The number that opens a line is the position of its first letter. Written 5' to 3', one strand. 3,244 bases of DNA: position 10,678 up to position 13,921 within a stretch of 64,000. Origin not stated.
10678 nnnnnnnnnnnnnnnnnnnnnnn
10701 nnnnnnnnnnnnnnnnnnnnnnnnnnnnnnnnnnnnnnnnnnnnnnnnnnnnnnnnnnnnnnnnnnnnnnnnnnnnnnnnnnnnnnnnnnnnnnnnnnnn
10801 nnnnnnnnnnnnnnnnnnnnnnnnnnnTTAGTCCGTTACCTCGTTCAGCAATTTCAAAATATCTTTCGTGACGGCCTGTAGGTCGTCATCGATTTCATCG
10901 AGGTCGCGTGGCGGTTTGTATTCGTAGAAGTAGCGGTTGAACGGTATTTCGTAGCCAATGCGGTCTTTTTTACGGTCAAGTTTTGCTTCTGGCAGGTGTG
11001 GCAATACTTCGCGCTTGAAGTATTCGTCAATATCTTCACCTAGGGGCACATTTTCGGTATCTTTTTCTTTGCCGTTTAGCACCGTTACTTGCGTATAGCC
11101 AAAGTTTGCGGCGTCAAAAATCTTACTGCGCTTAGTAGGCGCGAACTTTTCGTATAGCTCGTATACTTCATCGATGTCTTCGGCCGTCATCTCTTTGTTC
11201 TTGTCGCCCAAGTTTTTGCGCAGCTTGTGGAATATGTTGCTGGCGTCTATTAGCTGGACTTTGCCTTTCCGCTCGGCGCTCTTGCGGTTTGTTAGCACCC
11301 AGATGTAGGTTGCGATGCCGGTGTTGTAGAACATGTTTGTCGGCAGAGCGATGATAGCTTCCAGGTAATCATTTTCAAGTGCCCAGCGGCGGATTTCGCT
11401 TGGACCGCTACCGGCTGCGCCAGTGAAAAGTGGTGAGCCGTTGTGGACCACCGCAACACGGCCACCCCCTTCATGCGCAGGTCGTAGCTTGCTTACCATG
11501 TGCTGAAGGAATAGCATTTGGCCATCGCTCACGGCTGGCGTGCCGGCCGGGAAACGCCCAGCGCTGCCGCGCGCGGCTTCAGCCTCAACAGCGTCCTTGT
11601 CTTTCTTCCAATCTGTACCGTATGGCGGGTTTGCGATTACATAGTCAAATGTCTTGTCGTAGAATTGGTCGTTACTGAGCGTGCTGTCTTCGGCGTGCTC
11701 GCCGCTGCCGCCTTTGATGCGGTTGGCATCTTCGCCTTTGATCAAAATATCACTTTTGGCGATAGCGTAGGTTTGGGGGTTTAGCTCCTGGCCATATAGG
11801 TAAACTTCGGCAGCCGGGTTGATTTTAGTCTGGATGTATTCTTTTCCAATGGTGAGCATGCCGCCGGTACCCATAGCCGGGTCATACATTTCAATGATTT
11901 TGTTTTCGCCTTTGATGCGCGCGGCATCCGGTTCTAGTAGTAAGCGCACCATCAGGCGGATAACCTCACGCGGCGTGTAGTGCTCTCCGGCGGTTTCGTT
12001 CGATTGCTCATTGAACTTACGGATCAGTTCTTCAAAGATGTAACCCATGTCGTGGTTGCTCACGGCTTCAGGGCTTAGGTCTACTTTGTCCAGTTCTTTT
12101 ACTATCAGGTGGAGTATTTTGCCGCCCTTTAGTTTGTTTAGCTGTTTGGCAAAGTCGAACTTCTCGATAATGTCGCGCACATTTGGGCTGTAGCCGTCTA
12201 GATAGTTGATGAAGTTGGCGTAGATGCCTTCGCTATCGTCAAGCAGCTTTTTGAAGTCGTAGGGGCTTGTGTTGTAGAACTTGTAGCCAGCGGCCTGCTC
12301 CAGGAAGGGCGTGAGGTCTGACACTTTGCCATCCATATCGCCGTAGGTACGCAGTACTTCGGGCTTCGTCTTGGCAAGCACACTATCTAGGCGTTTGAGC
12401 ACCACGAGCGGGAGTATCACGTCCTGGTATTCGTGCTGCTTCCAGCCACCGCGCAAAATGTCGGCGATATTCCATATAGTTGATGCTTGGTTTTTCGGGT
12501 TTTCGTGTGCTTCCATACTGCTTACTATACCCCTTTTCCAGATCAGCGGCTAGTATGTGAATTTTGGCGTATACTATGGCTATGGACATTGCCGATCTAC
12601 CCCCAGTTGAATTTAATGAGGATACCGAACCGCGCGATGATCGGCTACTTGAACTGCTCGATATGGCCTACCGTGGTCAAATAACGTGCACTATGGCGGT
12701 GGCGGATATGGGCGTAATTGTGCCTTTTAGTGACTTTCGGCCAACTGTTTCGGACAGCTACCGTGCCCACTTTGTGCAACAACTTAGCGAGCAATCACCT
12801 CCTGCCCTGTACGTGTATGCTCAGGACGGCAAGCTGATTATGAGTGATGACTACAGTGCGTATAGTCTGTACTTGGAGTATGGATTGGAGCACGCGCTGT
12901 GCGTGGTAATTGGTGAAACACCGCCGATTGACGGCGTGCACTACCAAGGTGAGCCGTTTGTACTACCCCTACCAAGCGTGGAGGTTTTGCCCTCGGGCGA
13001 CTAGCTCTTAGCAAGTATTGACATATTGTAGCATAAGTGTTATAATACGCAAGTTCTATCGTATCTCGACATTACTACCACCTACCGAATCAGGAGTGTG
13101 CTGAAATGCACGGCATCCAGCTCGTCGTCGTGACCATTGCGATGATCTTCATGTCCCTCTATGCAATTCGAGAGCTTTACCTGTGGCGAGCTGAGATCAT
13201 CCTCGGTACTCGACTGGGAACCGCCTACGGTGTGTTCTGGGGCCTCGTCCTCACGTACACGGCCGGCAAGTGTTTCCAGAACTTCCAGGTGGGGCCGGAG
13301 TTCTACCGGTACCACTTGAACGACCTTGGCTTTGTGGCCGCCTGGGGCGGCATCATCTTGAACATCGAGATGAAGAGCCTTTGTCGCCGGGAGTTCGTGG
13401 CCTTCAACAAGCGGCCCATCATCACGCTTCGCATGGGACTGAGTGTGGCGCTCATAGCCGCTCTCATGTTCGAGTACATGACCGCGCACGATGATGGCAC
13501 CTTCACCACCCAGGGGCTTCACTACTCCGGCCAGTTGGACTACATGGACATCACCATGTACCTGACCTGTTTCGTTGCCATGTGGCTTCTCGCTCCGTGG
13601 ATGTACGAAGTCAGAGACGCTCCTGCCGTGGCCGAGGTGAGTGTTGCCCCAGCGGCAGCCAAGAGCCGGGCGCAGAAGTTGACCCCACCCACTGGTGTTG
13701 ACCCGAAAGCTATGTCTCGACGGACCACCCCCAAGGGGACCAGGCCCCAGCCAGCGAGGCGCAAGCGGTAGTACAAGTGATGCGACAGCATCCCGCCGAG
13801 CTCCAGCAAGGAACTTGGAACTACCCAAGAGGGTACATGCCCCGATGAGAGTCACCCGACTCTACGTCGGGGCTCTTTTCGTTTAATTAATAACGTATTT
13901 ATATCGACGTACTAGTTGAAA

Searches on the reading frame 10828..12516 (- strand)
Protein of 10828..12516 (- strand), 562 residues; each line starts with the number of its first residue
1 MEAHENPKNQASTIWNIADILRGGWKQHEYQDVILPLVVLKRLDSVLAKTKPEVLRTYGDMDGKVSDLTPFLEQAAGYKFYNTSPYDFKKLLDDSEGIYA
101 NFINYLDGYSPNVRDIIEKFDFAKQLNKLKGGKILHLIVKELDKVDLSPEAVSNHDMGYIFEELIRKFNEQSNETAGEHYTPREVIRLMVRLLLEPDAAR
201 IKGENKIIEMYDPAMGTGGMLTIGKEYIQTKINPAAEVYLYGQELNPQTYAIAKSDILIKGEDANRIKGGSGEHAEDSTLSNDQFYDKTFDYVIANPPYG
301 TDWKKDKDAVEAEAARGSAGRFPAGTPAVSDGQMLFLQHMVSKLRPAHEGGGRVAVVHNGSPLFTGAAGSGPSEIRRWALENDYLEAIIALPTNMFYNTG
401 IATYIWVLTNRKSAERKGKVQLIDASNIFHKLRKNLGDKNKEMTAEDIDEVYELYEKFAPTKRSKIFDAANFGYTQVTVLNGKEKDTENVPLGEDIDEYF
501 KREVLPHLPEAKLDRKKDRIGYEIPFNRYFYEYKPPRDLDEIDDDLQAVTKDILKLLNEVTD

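Call 6: search_protein_families(library=pfam, proteins=[window:10828-12516:-], max_evalue=0.01)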
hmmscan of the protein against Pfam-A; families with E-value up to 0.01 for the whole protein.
window:10828-12516:- (562 aa): 3 families
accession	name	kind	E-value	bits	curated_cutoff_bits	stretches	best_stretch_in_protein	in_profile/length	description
PF02384.22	N6_Mtase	-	1.7e-63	215.3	20.4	1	153-458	2-275/311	N-6 DNA Methylase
PF12161.14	HsdM_N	-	1.3e-23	84.5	24.5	1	11-141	2-134/135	HsdM N-terminal domain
PF07669.17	Eco57I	-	1.7e-07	31.9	25.3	1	240-393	3-168/171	Eco57I restriction-modification methylase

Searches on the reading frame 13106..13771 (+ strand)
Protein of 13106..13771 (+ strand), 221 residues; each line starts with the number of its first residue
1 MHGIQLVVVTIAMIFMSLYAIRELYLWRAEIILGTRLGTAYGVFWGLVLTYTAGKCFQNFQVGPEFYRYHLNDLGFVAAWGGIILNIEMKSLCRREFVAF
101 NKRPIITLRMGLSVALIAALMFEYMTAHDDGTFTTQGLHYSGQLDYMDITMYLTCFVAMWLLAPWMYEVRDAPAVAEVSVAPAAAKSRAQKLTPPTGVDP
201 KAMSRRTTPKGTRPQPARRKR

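Call 6: search_protein_families(library=pfam, proteins=[window:13106-13771:+], max_evalue=0.01)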
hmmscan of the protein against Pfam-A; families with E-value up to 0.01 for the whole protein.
window:13106-13771:+ (221 aa): 0 families

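Call 7: search_protein_families(library=ncbifam, proteins=[window:13106-13771:+], max_evalue=0.01)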
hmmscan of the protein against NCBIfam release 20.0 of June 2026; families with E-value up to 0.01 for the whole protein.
window:13106-13771:+ (221 aa): 0 families

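Call 60: search_protein_representatives(protein=window:13106-13771:+)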
Query: 221 residues. Proteins with E-value up to 0.001 (for the whole library): 19; up to 1e-10: 6; up to 1e-30: 2. The best 19 are listed.
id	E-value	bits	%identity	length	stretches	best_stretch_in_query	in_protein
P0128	6.9e-147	502.9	100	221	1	1-221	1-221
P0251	1.7e-40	155.1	39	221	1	2-221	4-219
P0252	9.2e-29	116.7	35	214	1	7-219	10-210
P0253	8.6e-25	103.8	37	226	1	12-212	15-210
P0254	2.1e-24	102.5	33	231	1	12-221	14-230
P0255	4.9e-15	71.9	33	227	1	8-219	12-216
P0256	1.2e-05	41.2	31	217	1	22-169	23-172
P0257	2.2e-05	40.3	30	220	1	12-163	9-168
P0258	2.5e-05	40.1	29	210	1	38-214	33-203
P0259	4.7e-05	39.2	30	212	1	33-207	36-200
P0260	1.0e-04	38.1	30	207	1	30-187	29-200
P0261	1.7e-04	37.4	27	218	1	8-207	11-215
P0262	2.7e-04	36.7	28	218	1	47-189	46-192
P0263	4.0e-04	36.2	29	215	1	8-163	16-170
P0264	4.1e-04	36.2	29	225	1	14-213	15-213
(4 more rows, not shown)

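Call 61: find_encoding_contigs(protein=P0251, flank=8000, max_places=3)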
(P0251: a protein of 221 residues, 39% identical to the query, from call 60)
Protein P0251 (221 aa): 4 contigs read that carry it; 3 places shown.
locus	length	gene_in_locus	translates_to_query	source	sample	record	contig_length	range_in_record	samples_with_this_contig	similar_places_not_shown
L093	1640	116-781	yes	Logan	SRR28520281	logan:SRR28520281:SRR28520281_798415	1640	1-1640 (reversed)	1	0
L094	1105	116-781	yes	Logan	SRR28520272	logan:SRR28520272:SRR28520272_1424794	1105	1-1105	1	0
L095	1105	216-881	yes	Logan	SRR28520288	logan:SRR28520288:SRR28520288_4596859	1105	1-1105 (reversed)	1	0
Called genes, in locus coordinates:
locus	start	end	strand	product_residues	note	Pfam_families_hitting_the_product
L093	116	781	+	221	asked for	-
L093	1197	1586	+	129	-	-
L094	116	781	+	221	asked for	-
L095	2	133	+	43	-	?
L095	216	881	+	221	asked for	-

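Call 70: predict_structure(alignment_id=A1)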
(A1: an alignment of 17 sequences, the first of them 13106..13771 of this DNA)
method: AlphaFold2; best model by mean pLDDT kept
length: 221 residues; sequences in the alignment: 17
mean_pLDDT: 82.2   pTM: 0.72
mean pLDDT of the five models: 82.2, 81.7, 79.7, 79.3, 78.9
residues with pLDDT >= 90: 125; 70-90: 35; 50-70: 46; < 50: 15
segments of 3 or more residues with pLDDT < 50: 134-136, 188-191, 199-203
pLDDT, mean of each block of 10 residues (from residue 1): 86 95 94 93 97 93 88 96 93 88 95 98 85 52 82 98 94 67 50 52 53 63 57
secondary structure, 60 per line:
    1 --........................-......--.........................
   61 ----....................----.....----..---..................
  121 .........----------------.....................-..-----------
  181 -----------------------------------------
elements in order: H3-26 H28-33 H36-60 H65-84 H89-93 H103-129 H146-166

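Call 75: fold_search(model_id=the predicted structure, library=pdb)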
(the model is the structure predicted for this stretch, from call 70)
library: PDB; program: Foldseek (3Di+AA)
matches with E <= 10: 640; with E <= 0.001: 0
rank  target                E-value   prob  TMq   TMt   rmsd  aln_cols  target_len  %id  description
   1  9axf_R                4.1e-01  0.47  0.26  0.10  11.1       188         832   13  Structure of human calcium-sensing receptor in complex with chimeric Gq (miniGisq) protein in detergent (released 2024-04-17)
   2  7vif_F                4.5e-01  0.80  0.28  0.23  16.6       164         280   15  Cryo-EM structure of Gi coupled Sphingosine 1-phosphate receptor bound with (S)-FTY720-P (released 2022-09-28)
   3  8sg1_R                5.0e-01  0.51  0.27  0.22  11.6       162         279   12  Cryo-EM structure of CMKLR1 signaling complex (released 2023-11-01)
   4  8k4s_E                6.0e-01  0.41  0.28  0.25  11.2       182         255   10  CryoEM structure of Gq coupled MRGPRX4 with agonist DCA-3P (released 2024-11-06)
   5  5sv0_D                6.0e-01  0.11  0.15  0.15  24.6       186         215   13  Structure of the ExbB/ExbD complex from E. coli at pH 7.0 (released 2016-09-28)
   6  9s37_D                6.3e-01  0.33  0.26  0.10  11.6       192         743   12  Structure of LGR4 with NB21 (released 2025-07-30)
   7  6e3y_R                6.6e-01  0.60  0.31  0.21  20.5       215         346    9  Cryo-EM structure of the active, Gs-protein complexed, human CGRP receptor (released 2018-09-19)
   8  9b5y_R                6.6e-01  0.18  0.22  0.20  13.0       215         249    9  Cryo-EM structure of the LAPTH-bound PTH1R in complex with Gq (released 2025-03-19)
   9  5zfp_J                7.7e-01  0.10  0.14  0.15  24.9       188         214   13  Structure of the ExbB/ExbD hexameric complex (released 2018-05-09)
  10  4ej4                  8.0e-01  0.28  0.23  0.13  18.4       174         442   14  Structure of the delta opioid receptor bound to naltrindole (released 2012-05-16)
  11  4kly_D                8.0e-01  0.20  0.22  0.22  17.6       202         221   11  Crystal structure of a blue-light absorbing proteorhodopsin mutant D97N from HOT75 (released 2013-06-05)
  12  9nyx_B                8.4e-01  0.35  0.28  0.22  10.7       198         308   14  Structure of Native Bovine Rhodopsin in Complex with Mb7 in the Dark State (released 2026-02-04)
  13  6uun_R                8.9e-01  0.47  0.30  0.20  19.3       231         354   10  CryoEM Structure of the active Adrenomedullin 1 receptor G protein complex with adrenomedullin peptide (released 2020-03-25)
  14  9jr0_A                9.3e-01  0.44  0.28  0.11   6.6       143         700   15  GABA-DGABAB-Gi-complex (released 2025-10-22)
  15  6oik_R                9.3e-01  0.11  0.15  0.13  19.5       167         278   14  Muscarinic acetylcholine receptor 2-Go complex (released 2019-05-08)
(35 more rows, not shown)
